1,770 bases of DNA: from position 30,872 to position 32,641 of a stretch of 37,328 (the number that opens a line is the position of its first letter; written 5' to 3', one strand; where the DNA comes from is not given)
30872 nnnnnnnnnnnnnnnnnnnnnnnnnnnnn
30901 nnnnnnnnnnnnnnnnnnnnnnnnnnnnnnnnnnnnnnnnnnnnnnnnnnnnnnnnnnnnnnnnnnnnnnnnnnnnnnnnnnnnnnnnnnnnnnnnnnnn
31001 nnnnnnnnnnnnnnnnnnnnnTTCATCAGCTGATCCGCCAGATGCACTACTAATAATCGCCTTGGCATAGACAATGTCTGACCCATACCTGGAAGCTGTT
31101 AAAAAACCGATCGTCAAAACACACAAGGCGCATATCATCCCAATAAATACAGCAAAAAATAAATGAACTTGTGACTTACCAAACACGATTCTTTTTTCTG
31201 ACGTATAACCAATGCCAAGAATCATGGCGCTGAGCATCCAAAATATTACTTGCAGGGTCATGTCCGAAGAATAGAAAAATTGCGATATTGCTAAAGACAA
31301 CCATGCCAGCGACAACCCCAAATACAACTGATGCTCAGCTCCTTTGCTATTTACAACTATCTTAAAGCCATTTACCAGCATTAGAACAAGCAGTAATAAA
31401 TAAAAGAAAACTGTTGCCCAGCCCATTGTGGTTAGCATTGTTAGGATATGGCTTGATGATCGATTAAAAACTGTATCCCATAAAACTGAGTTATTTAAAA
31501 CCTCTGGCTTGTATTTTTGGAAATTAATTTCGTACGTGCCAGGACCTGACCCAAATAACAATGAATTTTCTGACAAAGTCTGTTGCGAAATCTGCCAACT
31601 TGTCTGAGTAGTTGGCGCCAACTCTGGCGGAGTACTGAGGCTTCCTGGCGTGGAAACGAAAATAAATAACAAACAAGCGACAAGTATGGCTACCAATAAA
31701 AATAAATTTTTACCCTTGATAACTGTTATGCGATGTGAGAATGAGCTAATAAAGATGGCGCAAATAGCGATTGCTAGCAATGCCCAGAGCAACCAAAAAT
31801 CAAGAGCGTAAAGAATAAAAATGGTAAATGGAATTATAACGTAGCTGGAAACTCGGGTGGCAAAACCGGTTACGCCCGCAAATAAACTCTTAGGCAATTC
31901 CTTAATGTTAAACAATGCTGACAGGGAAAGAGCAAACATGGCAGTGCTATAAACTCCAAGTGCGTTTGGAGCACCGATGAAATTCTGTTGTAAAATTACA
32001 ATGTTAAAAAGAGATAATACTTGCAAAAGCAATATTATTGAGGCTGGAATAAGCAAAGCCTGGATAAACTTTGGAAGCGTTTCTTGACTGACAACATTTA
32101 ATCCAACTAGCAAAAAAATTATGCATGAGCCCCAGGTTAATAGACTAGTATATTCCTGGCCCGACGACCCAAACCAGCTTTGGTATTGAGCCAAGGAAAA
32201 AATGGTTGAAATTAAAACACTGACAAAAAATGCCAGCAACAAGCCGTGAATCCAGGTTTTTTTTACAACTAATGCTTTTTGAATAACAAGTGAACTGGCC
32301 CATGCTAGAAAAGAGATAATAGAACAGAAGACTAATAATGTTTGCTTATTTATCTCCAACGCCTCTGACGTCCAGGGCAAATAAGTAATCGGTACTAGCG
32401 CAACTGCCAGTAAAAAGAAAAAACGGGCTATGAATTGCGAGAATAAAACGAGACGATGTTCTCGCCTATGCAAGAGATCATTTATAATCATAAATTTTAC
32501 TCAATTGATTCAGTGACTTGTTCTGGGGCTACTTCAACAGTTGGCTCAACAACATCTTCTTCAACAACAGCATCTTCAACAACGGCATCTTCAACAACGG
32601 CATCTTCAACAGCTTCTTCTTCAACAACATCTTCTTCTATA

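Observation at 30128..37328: Envelope operon: CarboxypepD_reg membrane protein, giant tail-fibre-like protein and Wzy-like/TPR membrane protein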

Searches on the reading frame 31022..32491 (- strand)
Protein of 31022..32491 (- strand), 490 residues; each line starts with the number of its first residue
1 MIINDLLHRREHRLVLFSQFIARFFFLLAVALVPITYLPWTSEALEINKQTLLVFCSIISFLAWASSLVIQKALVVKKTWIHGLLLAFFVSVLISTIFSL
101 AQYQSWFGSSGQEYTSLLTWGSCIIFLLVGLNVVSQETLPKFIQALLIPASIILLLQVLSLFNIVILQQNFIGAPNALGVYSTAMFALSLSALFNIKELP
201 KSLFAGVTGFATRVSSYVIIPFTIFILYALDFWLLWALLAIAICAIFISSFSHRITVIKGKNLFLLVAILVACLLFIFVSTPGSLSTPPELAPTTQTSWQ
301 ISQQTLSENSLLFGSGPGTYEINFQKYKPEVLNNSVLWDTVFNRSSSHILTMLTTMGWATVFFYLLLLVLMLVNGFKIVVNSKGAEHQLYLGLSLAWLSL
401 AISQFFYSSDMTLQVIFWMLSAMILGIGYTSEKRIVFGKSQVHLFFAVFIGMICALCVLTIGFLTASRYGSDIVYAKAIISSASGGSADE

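Call 27: search_protein_families(library=pfam, max_evalue=10, proteins=[window:31022-32491:-])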
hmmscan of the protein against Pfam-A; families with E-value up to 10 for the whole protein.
seq(490 aa): 1 family
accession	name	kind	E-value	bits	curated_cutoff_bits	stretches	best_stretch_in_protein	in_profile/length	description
PF13567.11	DUF4131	-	0.017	15.2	31.6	1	230-289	5-58/165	Domain of unknown function (DUF4131)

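Call 41: search_solved_structures(query=A2, max_evalue=10, show_alignments=2)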
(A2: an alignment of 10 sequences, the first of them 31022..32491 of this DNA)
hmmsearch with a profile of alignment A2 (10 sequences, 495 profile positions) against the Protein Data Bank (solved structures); distinct sequences matched with E-value up to 10: 0.
